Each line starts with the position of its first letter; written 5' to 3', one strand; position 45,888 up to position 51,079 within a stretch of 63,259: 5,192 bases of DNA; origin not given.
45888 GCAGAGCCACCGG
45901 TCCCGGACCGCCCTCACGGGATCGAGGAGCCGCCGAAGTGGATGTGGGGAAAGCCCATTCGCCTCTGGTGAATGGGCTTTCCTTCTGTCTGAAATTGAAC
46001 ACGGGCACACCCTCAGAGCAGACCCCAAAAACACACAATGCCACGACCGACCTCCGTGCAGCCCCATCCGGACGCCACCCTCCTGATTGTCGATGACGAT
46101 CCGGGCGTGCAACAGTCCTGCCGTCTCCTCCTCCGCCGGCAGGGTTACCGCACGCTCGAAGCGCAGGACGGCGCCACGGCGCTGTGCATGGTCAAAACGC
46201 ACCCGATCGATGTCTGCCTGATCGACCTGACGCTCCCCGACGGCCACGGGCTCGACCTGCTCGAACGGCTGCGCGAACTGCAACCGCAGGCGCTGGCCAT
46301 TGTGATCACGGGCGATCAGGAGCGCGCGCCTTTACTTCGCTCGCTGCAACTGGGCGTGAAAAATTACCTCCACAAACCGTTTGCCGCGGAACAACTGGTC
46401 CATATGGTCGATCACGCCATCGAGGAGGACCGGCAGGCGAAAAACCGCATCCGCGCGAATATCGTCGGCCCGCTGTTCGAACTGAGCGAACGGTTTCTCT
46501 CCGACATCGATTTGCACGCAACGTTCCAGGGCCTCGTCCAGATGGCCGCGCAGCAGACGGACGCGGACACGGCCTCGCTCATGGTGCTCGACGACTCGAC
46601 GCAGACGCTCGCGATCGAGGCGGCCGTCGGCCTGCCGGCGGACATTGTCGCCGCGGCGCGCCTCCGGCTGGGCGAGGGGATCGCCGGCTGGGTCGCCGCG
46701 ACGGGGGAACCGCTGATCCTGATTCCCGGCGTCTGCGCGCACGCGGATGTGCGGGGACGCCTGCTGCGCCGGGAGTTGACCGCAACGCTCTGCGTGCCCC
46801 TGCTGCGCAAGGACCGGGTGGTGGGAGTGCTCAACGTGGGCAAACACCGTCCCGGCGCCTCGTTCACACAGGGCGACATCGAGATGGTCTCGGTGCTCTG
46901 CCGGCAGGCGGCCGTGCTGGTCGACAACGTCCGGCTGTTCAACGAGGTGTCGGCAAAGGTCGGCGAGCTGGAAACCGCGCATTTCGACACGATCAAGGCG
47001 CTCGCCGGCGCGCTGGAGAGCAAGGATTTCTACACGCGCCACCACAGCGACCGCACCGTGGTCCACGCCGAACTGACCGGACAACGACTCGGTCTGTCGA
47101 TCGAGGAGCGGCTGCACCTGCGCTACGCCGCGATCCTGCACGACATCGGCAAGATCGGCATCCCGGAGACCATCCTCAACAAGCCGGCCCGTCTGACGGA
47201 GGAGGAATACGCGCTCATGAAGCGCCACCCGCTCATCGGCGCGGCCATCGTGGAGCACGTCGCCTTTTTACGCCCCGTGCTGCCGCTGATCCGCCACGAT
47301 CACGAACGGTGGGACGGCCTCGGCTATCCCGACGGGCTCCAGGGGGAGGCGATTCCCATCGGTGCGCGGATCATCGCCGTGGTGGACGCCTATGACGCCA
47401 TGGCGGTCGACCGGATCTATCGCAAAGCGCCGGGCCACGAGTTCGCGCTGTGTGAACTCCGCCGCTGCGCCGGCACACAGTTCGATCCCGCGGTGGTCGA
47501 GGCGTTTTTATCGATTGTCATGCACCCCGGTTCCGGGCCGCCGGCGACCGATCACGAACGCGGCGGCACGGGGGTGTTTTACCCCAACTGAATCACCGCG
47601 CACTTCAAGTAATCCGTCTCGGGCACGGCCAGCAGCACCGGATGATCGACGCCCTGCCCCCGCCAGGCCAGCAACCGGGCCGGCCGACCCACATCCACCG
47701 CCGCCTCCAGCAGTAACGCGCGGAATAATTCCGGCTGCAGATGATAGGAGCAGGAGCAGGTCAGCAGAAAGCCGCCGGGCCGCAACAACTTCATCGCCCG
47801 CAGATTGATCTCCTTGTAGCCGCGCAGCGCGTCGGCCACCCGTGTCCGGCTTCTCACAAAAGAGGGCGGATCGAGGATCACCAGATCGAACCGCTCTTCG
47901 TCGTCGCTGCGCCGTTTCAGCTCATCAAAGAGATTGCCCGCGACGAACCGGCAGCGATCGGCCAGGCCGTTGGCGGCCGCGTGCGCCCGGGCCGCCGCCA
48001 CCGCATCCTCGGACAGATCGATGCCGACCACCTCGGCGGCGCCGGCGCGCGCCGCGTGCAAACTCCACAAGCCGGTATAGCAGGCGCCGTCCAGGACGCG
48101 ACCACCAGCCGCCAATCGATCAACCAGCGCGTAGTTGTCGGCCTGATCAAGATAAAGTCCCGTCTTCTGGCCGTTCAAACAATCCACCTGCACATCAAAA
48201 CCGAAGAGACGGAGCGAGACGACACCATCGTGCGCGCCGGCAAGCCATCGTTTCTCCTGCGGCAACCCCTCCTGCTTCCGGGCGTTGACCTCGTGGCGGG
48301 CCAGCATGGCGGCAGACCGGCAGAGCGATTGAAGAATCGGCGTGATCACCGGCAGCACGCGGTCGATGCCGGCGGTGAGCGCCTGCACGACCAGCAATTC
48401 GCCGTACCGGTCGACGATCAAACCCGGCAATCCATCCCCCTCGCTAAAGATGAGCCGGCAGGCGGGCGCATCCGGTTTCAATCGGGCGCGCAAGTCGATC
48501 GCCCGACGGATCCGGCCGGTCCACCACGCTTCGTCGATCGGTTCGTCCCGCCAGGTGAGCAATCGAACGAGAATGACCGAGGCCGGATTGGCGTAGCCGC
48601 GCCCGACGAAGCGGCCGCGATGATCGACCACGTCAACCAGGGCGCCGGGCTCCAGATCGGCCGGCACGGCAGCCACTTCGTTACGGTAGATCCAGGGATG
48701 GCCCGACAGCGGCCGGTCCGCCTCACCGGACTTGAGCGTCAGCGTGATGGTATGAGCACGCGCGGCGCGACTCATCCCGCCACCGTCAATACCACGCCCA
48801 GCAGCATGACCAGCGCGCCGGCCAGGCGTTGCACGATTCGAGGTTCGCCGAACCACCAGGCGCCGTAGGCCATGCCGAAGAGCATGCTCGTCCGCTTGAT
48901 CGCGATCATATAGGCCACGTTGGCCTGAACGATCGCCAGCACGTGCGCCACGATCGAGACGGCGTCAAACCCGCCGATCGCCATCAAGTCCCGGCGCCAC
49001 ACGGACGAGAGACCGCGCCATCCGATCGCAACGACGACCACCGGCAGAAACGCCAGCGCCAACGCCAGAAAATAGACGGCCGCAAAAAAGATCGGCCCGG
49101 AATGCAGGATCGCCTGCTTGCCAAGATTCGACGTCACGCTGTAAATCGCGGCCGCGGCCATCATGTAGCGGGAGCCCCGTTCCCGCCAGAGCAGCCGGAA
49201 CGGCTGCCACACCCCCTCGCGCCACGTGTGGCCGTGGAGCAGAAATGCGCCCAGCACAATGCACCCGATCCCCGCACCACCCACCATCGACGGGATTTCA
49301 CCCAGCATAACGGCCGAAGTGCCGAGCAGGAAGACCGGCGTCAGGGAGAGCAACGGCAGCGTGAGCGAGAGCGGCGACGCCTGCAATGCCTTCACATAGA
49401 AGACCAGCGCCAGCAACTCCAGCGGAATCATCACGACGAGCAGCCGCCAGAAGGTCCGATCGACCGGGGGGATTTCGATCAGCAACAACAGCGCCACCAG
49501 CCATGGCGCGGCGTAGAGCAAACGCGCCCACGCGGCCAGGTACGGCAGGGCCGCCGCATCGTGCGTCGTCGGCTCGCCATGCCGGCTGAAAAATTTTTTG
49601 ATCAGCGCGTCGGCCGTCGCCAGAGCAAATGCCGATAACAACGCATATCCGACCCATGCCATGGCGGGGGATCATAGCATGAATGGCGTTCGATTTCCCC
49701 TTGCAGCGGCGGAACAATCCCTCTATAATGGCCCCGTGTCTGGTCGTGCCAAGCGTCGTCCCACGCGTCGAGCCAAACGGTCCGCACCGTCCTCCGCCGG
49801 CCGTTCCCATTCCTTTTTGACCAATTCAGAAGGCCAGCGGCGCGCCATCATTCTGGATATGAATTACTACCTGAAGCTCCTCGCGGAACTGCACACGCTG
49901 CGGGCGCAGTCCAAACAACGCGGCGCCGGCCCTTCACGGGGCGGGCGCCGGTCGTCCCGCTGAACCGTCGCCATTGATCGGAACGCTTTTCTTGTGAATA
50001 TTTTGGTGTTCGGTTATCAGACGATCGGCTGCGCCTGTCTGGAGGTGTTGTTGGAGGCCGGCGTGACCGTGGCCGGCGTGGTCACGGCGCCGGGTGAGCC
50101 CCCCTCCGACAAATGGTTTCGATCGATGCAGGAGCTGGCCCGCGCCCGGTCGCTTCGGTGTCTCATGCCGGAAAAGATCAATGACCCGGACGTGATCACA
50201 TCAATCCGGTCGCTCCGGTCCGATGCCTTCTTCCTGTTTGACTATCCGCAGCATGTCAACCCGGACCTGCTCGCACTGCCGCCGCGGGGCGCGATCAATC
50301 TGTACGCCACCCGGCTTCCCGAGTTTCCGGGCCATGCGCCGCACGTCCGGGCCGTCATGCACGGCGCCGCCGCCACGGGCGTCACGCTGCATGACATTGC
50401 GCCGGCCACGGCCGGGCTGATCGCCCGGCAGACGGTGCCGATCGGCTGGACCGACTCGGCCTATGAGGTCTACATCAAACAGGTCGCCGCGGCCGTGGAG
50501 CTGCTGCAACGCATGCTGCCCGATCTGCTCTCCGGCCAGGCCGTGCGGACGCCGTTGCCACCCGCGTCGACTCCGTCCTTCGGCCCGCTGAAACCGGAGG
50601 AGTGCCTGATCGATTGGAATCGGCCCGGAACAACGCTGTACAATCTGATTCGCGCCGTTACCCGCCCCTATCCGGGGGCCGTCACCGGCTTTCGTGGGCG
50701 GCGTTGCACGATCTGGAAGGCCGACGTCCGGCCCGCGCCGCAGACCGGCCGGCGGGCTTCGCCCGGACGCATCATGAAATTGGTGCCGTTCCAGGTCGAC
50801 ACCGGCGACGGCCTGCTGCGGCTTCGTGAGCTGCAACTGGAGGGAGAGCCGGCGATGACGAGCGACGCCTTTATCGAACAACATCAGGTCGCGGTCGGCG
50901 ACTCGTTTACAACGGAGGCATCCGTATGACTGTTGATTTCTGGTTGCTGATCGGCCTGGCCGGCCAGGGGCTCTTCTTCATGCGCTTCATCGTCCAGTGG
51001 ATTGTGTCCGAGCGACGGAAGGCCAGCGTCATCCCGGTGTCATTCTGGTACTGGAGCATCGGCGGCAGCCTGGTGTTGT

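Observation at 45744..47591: c-di-GMP-I riboswitch with terminator controlling an HD-GYP phosphodiesterase (possible self-regulating c-di-GMP loop)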

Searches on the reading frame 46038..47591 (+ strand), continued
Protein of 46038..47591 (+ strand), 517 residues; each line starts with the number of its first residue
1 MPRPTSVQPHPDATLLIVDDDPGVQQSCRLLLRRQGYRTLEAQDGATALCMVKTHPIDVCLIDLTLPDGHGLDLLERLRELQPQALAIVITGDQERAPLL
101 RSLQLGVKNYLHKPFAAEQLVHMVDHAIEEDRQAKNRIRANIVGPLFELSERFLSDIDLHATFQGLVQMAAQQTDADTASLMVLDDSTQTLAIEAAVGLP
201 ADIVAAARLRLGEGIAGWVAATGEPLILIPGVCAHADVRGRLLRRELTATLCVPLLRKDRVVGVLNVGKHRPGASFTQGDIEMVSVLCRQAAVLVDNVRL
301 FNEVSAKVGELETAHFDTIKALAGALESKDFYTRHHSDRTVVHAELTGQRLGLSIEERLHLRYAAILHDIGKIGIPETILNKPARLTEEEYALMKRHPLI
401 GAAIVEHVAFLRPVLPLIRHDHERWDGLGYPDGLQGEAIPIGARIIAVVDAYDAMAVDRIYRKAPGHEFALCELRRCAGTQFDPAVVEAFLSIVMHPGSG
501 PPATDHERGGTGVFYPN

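Call 66: search_solved_structures(query=window:46038-47591:+, max_evalue=1e-10, show_alignments=3)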
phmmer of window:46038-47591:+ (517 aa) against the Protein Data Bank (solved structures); distinct sequences matched with E-value up to 1e-10: 41.
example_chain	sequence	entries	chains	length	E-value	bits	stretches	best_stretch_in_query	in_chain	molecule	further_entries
4mcw_A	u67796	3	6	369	1.4e-45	159.3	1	146-493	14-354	Metal dependent phosphohydrolase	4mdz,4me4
5z7c_A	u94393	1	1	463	3.8e-37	131.4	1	311-490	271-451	3'3'-cGAMP-specific phosphodiesterase 3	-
9rbz_A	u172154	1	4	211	2.8e-27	98.9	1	317-498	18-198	HD domain/sensory box protein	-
9rc0_A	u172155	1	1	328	7.2e-27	97.5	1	317-498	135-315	HD domain/sensory box protein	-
4r8z_A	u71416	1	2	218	1.8e-25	92.9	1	361-493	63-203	Cyclic di-GMP phosphodiesterase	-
3to5_A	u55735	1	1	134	8.9e-14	54.3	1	13-128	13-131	CheY homolog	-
6swl_A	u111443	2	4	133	9e-14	54.3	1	12-134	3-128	Two-component response regulator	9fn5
4hnq_A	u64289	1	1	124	1.1e-13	54.1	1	14-127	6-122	Chemotaxis protein CheY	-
4hns_A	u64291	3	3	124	1.1e-13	54.1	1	14-127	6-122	Chemotaxis protein CheY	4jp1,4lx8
1zit_A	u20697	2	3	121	2.1e-13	53.1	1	15-130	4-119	transcriptional regulator (NtrC family)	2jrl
3dzd_A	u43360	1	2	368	1.1e-12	50.7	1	15-132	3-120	Transcriptional regulator (NtrC family)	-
9xzo_A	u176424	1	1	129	2.6e-12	49.5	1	13-124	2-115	De novo protein M1X0B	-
3eq2_A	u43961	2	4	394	3.2e-12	49.2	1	12-129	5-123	Probable two-component response regulator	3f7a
6oap_A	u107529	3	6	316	4.3e-12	48.8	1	9-303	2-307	Dual sensor histidine kinase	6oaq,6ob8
4uhj_A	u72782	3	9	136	7.1e-12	48.1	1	15-137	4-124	TRANSCRIPTIONAL REGULATORY PROTEIN CPXR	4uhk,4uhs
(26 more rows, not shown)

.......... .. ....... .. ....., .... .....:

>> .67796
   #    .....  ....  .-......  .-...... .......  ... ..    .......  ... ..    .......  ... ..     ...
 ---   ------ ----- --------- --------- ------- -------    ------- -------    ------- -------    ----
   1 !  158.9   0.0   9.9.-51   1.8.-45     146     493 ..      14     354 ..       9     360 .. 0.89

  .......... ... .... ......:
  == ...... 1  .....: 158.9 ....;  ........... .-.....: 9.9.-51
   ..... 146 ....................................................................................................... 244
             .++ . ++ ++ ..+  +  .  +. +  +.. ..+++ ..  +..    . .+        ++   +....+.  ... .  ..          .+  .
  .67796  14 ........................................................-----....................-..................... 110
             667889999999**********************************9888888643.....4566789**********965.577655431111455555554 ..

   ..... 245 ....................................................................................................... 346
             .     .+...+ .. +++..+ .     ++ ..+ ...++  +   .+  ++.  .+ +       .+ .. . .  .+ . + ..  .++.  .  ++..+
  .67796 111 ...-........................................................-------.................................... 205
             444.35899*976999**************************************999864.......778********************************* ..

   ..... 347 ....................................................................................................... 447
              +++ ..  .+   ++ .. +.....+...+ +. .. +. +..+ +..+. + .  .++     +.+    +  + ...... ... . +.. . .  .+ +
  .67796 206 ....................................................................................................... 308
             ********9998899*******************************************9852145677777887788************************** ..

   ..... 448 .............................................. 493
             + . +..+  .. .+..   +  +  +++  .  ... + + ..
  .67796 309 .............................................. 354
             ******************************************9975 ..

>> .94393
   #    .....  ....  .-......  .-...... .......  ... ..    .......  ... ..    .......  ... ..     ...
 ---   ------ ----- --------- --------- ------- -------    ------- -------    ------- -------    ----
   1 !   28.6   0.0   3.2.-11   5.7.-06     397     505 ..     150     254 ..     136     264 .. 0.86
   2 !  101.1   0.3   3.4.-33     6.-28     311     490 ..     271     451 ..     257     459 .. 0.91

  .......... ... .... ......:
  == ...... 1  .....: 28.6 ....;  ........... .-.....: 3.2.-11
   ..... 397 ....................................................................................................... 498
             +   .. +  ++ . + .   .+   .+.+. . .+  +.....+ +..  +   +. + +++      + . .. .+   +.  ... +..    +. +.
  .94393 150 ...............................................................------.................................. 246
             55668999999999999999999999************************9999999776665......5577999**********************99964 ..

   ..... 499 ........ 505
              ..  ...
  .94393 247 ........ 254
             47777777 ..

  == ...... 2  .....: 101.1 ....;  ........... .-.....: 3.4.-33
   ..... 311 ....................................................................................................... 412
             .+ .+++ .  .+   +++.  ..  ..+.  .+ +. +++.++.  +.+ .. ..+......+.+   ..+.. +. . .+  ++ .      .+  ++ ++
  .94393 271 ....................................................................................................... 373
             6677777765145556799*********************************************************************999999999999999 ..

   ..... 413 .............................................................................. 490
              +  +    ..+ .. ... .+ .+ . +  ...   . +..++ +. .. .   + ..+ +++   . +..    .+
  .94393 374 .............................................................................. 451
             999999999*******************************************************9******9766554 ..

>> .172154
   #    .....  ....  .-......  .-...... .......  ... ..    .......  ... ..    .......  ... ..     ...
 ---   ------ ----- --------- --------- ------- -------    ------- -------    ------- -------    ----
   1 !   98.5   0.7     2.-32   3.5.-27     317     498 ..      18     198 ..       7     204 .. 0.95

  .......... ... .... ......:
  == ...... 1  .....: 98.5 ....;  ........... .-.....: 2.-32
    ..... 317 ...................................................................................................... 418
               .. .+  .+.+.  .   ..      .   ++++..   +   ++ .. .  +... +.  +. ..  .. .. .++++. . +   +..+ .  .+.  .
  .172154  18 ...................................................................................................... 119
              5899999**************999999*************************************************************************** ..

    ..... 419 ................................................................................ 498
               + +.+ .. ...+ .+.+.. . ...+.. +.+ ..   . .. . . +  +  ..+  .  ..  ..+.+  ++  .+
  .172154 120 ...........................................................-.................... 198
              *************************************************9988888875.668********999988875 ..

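Call 89: find_encoding_contigs(protein=P0034, flank=1500, max_places=1)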
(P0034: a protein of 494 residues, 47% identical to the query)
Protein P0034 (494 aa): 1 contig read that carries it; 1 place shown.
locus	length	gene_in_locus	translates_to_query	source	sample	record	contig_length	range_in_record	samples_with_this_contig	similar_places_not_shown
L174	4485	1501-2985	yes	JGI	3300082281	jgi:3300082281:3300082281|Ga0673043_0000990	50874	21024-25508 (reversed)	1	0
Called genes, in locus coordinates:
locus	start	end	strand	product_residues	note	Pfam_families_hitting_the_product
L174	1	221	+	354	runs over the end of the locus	PF00033:Cytochrome_B, PF13631:Cytochrom_B_N_2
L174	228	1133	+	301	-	PF04389:Peptidase_M28, PF01546:Peptidase_M20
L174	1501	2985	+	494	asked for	PF00072:Response_reg, PF13185:GAF_2, PF13492:GAF_3, PF01590:GAF, PF13487:HD_5, PF01966:HD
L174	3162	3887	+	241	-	PF00702:Hydrolase, PF13419:HAD_2, PF13242:Hydrolase_like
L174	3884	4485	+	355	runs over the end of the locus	PF18306:LDcluster4, PF03641:Lysine_decarbox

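Call 90: find_encoding_contigs(protein=P0024, flank=1500, max_places=1)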
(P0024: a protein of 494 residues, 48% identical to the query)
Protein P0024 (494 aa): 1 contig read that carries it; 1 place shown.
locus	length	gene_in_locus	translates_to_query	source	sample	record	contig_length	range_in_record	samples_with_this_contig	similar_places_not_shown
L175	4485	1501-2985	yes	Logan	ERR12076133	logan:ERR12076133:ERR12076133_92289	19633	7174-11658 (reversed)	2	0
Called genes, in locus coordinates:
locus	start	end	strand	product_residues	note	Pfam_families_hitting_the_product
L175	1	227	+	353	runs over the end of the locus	PF00033:Cytochrome_B, PF13631:Cytochrom_B_N_2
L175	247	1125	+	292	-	PF04389:Peptidase_M28, PF01546:Peptidase_M20 (weak)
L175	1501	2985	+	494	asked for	PF00072:Response_reg, PF13185:GAF_2, PF13492:GAF_3, PF01590:GAF, PF13487:HD_5, PF01966:HD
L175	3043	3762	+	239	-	PF00702:Hydrolase, PF13419:HAD_2, PF13242:Hydrolase_like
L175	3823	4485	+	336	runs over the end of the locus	PF18306:LDcluster4, PF03641:Lysine_decarbox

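Call 95: list_cluster_members(proteins=[P0029, P0034, P0024, P0014, P0004, P0012, P0019, P0023])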
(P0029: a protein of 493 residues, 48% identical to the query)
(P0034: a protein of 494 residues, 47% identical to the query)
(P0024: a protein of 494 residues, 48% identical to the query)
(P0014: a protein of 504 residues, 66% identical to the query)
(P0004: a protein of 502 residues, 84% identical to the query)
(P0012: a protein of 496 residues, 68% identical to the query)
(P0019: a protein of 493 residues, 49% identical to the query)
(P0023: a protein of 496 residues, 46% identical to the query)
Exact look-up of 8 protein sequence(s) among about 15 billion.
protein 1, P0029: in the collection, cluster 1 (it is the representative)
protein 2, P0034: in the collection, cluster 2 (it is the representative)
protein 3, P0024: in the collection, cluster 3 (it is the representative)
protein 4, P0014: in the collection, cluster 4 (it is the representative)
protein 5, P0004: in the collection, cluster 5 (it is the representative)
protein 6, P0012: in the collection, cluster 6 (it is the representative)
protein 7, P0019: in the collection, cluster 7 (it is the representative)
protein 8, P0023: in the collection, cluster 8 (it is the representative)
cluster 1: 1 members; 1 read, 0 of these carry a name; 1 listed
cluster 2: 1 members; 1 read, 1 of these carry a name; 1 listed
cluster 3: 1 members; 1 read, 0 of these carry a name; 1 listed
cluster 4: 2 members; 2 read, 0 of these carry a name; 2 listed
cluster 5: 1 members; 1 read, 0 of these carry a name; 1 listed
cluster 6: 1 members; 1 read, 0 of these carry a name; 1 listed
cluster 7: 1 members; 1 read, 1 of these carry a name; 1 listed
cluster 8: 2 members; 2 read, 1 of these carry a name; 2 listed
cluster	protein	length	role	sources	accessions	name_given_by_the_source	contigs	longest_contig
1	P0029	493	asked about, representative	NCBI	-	-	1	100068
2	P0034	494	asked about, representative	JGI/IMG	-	putative nucleotidyltransferase with HDIG domain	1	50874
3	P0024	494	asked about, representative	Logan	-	-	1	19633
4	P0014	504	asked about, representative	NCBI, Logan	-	-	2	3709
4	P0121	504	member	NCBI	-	-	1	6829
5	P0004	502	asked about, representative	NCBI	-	-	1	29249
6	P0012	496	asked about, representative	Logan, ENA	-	-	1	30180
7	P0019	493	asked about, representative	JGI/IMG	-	putative nucleotidyltransferase with HDIG domain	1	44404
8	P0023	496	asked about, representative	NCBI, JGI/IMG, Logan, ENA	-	-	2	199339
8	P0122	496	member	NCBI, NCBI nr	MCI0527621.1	MAG: HD domain-containing protein [Nitrospira sp.] | HD domain-containing protein [Nitrospira sp.]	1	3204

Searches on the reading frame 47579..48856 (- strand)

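Call 4: search_protein_families(library=pfam, proteins=[window:47579-48856:-], max_evalue=0.01)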
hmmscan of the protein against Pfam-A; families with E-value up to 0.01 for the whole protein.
window:47579-48856:- (425 aa): 15 families
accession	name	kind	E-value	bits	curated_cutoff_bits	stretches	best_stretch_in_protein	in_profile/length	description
PF17785.7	PUA_3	-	5.9e-24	84.1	22.6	1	39-102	1-64/64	PUA-like domain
PF10672.15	Methyltrans_SAM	-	1.8e-17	64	27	1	165-377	36-247/286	S-adenosylmethionine-dependent methyltransferase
PF13847.12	Methyltransf_31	-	3.3e-14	53.2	27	1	250-373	3-114/145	Methyltransferase domain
PF13649.12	Methyltransf_25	-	5.5e-12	46.7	27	1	254-328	1-70/97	Methyltransferase domain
PF05175.20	MTS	-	4.2e-09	36.7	23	1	244-366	23-138/170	Methyltransferase small domain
PF08242.18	Methyltransf_12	-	9.4e-07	29.9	30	1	256-364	2-98/98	Methyltransferase domain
PF06325.19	PrmA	-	1.3e-06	28.5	22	1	248-327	159-231/296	Ribosomal protein L11 methyltransferase (PrmA)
PF08241.18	Methyltransf_11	-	1.5e-06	29.2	21.2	1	255-328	1-66/95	Methyltransferase domain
PF01728.25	FtsJ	-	1.6e-06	28.6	24.1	1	248-362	19-133/181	FtsJ-like methyltransferase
PF03602.21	Cons_hypoth95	-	2.9e-06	27.5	24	1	249-344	40-136/182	Conserved hypothetical protein 95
PF13489.12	Methyltransf_23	-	4.5e-05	23.7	27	1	245-326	17-85/164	Methyltransferase domain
PF13578.12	Methyltransf_24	-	0.00045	21.5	26.3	1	263-331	12-77/105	Methyltransferase domain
PF01472.26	PUA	-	0.0008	19.8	24.8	1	61-97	24-60/74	PUA domain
PF01170.24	UPF0020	-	0.0054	16.9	22.3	1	272-364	75-162/197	RMKL-like, methyltransferase domain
PF09445.16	Methyltransf_15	-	0.0057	16.7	22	1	254-331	4-80/165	RNA cap guanine-N2 methyltransferase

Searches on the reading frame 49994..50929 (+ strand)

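Call 45: search_protein_families(library=pfam, proteins=[window:49994-50929:+], max_evalue=0.00001)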
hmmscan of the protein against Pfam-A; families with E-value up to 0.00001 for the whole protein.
window:49994-50929:+ (311 aa): 2 families
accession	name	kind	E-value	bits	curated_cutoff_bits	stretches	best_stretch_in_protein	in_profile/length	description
PF02911.23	Formyl_trans_C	-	2.2e-21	76.4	21.1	1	199-297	2-99/100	Formyl transferase, C-terminal domain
PF00551.24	Formyl_trans_N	-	1.4e-10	41.7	26.1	1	13-169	15-175/181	Formyl transferase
